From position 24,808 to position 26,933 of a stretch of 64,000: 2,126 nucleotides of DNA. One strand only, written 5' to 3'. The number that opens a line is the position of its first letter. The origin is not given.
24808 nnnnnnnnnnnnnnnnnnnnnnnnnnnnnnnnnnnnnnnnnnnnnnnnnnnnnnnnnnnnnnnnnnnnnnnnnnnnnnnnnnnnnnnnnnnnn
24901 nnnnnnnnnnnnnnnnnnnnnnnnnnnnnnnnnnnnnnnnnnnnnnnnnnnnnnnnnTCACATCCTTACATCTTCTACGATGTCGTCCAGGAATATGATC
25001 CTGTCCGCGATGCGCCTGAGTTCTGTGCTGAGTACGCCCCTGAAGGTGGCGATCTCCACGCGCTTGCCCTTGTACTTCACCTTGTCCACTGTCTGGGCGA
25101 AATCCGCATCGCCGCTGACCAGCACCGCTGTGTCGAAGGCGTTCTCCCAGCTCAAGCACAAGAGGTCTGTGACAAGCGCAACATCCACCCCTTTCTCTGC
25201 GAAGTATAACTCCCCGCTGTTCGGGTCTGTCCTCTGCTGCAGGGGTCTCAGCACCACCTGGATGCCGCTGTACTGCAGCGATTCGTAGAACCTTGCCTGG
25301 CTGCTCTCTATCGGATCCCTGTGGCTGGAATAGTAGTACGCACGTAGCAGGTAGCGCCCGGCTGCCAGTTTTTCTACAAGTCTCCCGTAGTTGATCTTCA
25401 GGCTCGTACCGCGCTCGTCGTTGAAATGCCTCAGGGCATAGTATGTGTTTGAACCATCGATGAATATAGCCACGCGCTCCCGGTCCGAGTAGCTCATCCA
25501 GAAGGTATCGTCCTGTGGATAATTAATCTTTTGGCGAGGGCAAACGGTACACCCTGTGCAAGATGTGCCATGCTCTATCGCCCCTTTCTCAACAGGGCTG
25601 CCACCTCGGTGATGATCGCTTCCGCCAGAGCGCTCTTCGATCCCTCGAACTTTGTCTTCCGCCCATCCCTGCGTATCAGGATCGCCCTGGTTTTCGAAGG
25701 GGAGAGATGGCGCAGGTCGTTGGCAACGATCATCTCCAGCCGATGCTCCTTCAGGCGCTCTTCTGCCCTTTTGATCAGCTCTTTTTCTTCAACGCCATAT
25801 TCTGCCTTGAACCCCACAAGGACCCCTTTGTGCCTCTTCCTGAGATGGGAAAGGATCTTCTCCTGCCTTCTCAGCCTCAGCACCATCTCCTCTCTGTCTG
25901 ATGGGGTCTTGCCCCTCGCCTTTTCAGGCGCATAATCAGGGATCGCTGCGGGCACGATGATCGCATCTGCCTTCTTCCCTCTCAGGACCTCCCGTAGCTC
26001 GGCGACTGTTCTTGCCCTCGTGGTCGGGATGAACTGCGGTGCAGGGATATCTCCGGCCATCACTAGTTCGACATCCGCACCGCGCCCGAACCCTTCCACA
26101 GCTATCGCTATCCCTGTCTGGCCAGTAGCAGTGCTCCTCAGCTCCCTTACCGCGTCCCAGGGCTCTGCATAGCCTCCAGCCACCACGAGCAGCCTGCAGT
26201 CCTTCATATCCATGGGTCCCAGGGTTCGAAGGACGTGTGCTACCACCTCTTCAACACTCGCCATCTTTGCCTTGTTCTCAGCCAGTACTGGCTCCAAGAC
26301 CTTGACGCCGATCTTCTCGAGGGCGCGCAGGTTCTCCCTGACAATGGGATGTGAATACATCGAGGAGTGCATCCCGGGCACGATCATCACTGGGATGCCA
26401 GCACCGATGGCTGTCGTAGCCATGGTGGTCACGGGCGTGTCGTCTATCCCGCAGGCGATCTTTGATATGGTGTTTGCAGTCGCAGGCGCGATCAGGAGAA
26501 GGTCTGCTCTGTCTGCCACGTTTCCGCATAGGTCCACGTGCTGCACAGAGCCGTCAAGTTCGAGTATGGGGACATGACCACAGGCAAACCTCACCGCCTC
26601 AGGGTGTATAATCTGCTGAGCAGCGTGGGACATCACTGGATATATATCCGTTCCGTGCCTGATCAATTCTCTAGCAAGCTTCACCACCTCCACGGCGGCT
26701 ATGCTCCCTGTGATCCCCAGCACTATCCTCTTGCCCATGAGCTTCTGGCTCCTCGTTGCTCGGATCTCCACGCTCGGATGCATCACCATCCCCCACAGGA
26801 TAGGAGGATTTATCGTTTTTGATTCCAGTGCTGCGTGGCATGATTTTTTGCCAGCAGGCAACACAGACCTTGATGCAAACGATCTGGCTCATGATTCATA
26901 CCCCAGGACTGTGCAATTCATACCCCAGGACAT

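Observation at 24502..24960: Tandem 112-bp repeat array built from two conserved hairpins (X2 and Y), preceded by an X1-Y unit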

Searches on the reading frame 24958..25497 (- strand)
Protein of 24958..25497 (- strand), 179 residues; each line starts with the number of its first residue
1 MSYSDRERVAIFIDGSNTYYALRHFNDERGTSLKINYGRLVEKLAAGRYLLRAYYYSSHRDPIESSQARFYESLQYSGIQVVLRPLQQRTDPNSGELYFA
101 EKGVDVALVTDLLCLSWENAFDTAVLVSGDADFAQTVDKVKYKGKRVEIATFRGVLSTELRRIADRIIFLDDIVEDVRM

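Call 14: find_encoding_contigs(protein=window:24958-25497:-, flank=10000, max_places=10)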
Protein window:24958-25497:- (179 aa): no gene with exactly this product is on record in the collection.

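Call 66: search_protein_families(library=pfam, proteins=[window:24958-25497:-], max_evalue=0.001)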
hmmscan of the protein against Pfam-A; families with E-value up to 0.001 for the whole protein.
window:24958-25497:- (179 aa): 1 family
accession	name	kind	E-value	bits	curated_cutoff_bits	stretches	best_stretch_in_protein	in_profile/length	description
PF01936.24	NYN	-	2.6e-31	109.5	24.2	1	8-171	1-145/145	NYN domain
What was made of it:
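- A tandem repeat array abuts a predicted PIN-like nuclease gene, NYN, 24958-25497 (call 66).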

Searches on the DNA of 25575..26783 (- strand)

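Call 44: search_rna_families(sources=[L203, L204, L195, L046], threshold=gathering)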
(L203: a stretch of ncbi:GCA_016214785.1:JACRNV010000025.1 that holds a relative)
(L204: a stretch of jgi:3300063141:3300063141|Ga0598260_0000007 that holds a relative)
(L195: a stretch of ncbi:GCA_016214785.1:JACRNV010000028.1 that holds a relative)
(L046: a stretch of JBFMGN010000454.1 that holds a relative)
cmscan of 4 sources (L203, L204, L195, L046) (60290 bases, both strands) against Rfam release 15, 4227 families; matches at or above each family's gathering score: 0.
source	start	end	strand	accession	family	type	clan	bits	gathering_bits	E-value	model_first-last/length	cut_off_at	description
